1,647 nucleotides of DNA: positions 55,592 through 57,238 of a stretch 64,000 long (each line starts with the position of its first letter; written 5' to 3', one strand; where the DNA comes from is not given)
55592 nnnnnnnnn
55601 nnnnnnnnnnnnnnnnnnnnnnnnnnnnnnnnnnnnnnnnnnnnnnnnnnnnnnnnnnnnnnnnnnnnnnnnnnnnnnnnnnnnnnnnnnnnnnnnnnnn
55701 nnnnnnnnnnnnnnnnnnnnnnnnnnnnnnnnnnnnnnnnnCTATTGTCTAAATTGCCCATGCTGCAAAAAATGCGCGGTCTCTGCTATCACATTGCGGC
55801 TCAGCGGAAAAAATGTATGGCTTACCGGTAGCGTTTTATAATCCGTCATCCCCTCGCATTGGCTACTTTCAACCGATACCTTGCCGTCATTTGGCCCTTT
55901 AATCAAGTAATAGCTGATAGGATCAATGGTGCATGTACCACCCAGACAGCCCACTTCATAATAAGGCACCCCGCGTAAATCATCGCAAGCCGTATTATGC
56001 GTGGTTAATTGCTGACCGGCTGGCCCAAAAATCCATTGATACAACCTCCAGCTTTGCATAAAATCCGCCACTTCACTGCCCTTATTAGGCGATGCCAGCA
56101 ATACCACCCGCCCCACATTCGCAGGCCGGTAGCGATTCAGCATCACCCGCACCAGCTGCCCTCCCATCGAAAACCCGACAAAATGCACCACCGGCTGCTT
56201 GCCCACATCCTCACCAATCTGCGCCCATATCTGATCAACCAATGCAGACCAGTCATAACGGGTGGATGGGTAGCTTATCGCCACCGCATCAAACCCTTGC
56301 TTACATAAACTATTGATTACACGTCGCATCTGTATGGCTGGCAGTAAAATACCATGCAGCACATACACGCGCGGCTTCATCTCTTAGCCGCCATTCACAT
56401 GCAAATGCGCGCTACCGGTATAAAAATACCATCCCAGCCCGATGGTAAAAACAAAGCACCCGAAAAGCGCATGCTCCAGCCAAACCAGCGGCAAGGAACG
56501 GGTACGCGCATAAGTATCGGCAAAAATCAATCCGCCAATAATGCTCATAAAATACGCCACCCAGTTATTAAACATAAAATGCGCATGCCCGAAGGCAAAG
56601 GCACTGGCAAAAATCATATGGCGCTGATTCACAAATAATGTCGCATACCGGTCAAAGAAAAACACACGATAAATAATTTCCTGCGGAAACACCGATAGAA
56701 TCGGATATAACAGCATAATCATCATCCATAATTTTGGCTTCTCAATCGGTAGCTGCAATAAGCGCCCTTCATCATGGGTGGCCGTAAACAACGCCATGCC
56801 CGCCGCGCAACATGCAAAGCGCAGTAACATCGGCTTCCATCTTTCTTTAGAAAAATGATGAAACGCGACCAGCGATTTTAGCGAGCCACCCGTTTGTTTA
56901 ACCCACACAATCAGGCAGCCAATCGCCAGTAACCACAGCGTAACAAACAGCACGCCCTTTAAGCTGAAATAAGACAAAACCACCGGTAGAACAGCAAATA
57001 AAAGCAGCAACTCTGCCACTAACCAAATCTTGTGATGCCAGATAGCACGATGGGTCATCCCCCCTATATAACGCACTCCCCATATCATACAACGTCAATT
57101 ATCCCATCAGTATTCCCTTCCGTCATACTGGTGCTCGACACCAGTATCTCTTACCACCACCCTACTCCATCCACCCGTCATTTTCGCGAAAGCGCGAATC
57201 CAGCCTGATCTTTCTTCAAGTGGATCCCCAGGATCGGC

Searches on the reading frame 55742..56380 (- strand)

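Call 23: search_protein_families(library=pfam, proteins=[window:55742-56380:-], max_evalue=0.00001)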
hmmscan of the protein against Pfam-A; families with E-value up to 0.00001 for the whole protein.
window:55742-56380:- (212 aa): 3 families
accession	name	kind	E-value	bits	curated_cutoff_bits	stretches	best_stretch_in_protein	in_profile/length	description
PF00561.26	Abhydrolase_1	-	8.1e-09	35.9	25.8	1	38-112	36-117/245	alpha/beta hydrolase fold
PF02089.21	Palm_thioest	-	5.5e-07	30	26.8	1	41-106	44-117/254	Palmitoyl protein thioesterase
PF12697.13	Abhydrolase_6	-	2.1e-06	29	26.3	1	8-118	4-109/217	Alpha/beta hydrolase family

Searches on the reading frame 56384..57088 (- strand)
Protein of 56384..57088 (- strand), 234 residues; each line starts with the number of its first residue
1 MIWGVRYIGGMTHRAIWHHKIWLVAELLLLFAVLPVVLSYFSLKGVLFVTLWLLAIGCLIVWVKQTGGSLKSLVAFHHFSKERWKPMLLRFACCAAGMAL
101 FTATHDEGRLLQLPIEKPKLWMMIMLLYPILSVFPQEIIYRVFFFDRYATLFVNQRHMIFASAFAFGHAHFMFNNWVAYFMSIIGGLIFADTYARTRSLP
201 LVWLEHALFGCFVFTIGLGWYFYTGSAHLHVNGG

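Call 23: search_protein_families(library=pfam, proteins=[window:56384-57088:-], max_evalue=0.00001)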
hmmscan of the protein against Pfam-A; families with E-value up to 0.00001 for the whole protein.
window:56384-57088:- (234 aa): 1 family
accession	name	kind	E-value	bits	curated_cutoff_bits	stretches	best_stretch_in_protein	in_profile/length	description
PF02517.21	Rce1-like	-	4.6e-10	40.1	22.4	1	121-209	4-90/93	Type II CAAX prenyl endopeptidase Rce1-like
